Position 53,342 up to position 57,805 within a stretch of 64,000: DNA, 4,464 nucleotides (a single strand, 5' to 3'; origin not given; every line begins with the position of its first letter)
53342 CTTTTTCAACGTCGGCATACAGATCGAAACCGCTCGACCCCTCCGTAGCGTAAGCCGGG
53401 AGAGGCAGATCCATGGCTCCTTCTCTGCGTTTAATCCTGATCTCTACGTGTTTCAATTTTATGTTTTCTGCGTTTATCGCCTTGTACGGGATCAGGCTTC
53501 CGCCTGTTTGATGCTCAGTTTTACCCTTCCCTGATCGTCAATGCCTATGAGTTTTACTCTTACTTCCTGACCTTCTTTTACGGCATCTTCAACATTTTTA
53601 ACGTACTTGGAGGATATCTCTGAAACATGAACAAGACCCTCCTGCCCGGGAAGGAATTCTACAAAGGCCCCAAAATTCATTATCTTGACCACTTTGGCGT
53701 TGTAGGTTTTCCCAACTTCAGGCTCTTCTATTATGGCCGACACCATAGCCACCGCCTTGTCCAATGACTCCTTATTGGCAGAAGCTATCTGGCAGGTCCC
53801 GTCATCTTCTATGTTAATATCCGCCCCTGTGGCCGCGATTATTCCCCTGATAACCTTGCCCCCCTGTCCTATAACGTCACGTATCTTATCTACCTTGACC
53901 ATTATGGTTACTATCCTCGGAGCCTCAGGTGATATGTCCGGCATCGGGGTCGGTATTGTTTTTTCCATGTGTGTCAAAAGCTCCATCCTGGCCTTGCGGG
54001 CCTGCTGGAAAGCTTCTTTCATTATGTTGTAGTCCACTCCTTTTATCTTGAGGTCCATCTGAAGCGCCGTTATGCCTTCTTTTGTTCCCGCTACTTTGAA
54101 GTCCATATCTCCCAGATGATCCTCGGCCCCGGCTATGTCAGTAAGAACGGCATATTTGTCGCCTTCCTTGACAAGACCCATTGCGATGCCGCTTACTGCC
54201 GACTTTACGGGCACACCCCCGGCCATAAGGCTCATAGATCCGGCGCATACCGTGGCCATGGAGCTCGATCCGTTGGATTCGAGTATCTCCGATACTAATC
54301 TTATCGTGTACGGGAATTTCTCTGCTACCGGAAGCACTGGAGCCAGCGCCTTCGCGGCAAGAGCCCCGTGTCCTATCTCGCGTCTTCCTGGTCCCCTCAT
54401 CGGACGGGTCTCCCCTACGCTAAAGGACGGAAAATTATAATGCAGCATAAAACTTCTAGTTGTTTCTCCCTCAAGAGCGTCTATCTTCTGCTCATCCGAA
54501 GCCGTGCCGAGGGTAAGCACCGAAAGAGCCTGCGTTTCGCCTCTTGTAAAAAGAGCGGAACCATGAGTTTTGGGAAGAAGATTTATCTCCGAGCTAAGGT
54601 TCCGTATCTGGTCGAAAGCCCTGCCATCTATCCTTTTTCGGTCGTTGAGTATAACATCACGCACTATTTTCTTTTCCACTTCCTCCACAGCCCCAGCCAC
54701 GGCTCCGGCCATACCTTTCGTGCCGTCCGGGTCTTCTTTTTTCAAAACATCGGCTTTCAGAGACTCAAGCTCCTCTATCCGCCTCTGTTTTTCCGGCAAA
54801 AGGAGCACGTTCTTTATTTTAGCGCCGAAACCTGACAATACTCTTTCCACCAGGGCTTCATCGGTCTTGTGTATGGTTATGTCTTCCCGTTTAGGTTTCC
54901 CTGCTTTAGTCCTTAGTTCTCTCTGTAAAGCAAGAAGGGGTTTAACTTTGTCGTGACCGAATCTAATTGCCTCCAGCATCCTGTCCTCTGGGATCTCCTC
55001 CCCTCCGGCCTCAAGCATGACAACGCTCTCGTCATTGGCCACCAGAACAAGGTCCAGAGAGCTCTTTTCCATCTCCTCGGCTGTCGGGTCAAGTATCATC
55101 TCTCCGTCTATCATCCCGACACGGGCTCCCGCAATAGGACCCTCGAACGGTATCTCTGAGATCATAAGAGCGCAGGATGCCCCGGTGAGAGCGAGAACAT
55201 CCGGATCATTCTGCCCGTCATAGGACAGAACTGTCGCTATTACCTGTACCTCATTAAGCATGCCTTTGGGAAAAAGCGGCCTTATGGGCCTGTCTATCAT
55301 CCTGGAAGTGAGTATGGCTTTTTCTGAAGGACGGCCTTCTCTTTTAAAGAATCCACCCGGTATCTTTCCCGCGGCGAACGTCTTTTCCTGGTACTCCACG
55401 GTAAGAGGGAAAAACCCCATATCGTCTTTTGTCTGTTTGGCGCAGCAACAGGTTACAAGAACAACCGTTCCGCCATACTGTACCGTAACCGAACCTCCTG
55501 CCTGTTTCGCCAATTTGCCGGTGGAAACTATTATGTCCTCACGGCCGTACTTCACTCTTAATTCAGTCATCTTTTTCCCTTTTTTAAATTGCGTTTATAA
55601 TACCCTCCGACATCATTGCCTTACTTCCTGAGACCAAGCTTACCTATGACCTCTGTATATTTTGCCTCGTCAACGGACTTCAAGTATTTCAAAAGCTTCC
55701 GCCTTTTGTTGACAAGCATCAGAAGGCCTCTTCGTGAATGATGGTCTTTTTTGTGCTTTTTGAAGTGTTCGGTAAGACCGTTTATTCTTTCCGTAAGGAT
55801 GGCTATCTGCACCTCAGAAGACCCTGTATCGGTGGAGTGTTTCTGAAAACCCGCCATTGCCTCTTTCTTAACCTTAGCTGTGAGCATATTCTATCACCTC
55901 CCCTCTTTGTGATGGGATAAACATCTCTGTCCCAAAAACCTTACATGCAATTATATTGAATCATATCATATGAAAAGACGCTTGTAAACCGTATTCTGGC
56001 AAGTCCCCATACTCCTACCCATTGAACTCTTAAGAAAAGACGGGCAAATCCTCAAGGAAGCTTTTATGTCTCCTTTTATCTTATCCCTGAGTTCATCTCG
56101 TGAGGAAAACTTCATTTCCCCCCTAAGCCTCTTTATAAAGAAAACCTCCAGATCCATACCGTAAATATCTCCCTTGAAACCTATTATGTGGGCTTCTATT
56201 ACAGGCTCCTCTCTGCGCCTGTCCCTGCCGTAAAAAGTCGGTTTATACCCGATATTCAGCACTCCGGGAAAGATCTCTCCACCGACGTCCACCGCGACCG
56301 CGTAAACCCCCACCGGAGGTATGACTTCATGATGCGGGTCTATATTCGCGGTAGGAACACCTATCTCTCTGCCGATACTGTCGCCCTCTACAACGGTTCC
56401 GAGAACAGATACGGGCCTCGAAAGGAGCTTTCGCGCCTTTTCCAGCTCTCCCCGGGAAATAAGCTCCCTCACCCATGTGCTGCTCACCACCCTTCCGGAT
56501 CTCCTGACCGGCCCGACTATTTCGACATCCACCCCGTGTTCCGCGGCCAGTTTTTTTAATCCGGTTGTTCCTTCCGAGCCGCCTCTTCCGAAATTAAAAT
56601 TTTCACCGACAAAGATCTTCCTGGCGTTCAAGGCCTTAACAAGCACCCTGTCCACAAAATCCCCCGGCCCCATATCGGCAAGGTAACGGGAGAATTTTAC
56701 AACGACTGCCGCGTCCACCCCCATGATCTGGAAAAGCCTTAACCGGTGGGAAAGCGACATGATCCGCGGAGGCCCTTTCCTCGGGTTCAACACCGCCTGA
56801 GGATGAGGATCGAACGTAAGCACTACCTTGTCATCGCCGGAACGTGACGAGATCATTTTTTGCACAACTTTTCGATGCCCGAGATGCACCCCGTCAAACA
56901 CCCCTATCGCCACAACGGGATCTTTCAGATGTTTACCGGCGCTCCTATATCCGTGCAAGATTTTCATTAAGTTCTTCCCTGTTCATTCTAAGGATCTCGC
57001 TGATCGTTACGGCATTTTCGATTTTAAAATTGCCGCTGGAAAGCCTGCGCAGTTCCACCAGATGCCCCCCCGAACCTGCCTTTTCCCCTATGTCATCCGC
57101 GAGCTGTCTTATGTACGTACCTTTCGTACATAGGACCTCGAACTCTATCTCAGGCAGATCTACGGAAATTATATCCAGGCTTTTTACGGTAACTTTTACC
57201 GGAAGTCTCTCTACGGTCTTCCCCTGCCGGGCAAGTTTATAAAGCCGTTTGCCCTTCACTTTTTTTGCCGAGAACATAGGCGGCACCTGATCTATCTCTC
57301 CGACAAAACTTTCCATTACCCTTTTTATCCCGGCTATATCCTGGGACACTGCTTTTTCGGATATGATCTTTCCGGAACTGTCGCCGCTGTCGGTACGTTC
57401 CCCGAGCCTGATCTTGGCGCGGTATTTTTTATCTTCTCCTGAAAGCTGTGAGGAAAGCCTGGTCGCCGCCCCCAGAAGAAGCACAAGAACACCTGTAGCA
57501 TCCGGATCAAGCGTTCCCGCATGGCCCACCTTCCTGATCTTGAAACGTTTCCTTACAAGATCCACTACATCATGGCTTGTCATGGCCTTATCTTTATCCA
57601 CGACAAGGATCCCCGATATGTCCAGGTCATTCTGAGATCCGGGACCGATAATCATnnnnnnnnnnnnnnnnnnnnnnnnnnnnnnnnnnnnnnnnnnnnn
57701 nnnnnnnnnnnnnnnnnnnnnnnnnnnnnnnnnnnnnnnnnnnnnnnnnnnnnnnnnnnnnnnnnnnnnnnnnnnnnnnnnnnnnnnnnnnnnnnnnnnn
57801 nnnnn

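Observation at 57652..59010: In-frame RbfA-DHH/DHHA1 (NrnA-like) fusion inside the rbfA-truB-ribF-rpsO-pnp operon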

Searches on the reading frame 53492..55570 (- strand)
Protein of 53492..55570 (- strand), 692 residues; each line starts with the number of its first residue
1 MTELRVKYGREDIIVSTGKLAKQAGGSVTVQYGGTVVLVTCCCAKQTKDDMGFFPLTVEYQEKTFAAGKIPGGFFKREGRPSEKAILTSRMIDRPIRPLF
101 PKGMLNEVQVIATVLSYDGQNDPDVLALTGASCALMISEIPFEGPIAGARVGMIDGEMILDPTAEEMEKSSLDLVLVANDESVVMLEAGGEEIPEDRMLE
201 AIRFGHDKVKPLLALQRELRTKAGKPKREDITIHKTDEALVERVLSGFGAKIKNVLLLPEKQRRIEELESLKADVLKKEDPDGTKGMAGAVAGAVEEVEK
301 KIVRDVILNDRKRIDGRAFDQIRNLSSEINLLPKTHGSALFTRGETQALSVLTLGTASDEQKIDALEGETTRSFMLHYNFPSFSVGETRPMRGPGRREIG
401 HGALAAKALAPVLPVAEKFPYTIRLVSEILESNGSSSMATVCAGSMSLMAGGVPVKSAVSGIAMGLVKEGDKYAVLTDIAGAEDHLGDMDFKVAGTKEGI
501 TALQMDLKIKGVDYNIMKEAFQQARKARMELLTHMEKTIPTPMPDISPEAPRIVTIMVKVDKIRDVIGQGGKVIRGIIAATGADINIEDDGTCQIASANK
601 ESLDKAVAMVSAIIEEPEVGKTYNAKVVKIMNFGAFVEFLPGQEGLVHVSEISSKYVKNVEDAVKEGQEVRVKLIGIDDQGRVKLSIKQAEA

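Call 77: search_protein_families(library=pfam, proteins=[window:53492-55570:-], max_evalue=0.001)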
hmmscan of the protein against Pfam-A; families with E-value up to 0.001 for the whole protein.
window:53492-55570:- (692 aa): 7 families
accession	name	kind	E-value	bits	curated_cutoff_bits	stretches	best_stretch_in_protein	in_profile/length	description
PF01138.27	RNase_PH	-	4.2e-57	192.6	25.5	2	12-141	4-130/130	3' exoribonuclease family, domain 1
PF03725.20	RNase_PH_C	-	3.5e-24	85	20.8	2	144-207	1-66/67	3' exoribonuclease family, domain 2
PF00575.29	S1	-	1.3e-19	70.8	22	1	616-688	1-74/74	S1 RNA binding domain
PF03726.19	PNPase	-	1.6e-11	45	24.6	1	240-317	2-80/81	Polyribonucleotide nucleotidyltransferase, RNA binding domain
PF00013.35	KH_1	-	9.7e-10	38.5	21.5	1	554-611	2-65/66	KH domain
PF23459.1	S1_RRP5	-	1.1e-05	26.3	27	1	620-682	4-66/72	RRP5 S1 domain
PF24685.1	OB_RRP5_4th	-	0.00058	20.3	31.5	0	618-677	7-71/92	RRP5 OB-fold domain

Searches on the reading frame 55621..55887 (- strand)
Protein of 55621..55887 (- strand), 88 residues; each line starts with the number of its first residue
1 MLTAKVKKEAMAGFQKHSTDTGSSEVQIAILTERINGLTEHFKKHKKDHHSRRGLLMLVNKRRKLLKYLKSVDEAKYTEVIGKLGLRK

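Call 77: search_protein_families(library=pfam, proteins=[window:55621-55887:-], max_evalue=0.001)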
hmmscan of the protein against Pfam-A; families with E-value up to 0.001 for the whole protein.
window:55621-55887:- (88 aa): 1 family
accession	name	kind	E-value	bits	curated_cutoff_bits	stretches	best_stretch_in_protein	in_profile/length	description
PF00312.27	Ribosomal_S15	-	2.1e-37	127.6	31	1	7-87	1-81/81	Ribosomal protein S15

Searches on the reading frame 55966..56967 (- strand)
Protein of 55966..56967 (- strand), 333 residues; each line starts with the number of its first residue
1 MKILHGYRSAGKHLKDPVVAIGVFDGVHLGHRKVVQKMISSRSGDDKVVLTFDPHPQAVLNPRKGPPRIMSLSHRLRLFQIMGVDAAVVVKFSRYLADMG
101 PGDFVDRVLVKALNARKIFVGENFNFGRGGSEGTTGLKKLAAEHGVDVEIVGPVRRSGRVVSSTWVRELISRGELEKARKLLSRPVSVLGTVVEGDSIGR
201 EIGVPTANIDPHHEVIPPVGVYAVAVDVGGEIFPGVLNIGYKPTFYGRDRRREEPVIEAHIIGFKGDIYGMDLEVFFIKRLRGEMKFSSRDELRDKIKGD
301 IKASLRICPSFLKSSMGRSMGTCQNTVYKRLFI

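Call 77: search_protein_families(library=pfam, proteins=[window:55966-56967:-], max_evalue=0.001)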
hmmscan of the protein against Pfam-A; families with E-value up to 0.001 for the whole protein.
window:55966-56967:- (333 aa): 3 families
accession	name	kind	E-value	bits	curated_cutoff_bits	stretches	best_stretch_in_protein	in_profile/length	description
PF06574.18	FAD_syn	-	2.1e-43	148.3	27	1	13-164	4-157/158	FAD synthetase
PF01687.23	Flavokinase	-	1.5e-37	129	19.6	1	182-305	1-121/124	Riboflavin kinase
PF01467.32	CTP_transf_like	-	0.00061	20.4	21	1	20-108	2-74/133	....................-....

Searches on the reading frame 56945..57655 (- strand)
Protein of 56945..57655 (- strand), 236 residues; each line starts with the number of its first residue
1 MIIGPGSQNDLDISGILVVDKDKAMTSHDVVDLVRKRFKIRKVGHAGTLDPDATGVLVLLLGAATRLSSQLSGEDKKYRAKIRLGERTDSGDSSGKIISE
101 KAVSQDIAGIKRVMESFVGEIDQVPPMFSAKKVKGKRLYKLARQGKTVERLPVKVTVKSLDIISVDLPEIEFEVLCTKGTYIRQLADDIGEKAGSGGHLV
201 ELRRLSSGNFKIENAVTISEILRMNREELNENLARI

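Call 3: search_protein_families(library=pfam, proteins=[window:56945-57655:-], max_evalue=0.01)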
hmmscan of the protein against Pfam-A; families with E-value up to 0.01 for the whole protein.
window:56945-57655:- (236 aa): 2 families
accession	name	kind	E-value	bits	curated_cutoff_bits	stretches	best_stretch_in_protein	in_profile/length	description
PF01509.24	TruB_N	-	8.7e-56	188.9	27.3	1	35-182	1-149/149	TruB family pseudouridylate synthase (N terminal domain)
PF16198.10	TruB_C_2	-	5.3e-12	46.1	29.3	1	183-231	1-51/66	tRNA pseudouridylate synthase B C-terminal domain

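Call 4: search_protein_families(library=ncbifam, proteins=[window:56945-57655:-], max_evalue=0.01)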
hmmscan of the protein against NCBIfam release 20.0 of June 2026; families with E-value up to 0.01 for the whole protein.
window:56945-57655:- (236 aa): 3 families
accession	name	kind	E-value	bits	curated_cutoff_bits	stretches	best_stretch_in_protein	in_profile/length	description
TIGR00431.1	TruB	equivalog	5.3e-75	251.7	151.45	1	14-220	2-209/210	tRNA pseudouridine(55) synthase TruB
NF003280.0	PRK04270.1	equivalog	1.5e-40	138.9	242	1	12-224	29-207/323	RNA-guided pseudouridylation complex pseudouridine synthase subunit Cbf5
TIGR00425.1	CBF5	equivalog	6.9e-35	120.7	238.15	1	14-222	34-208/322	RNA-guided pseudouridylation complex pseudouridine synthase subunit Cbf5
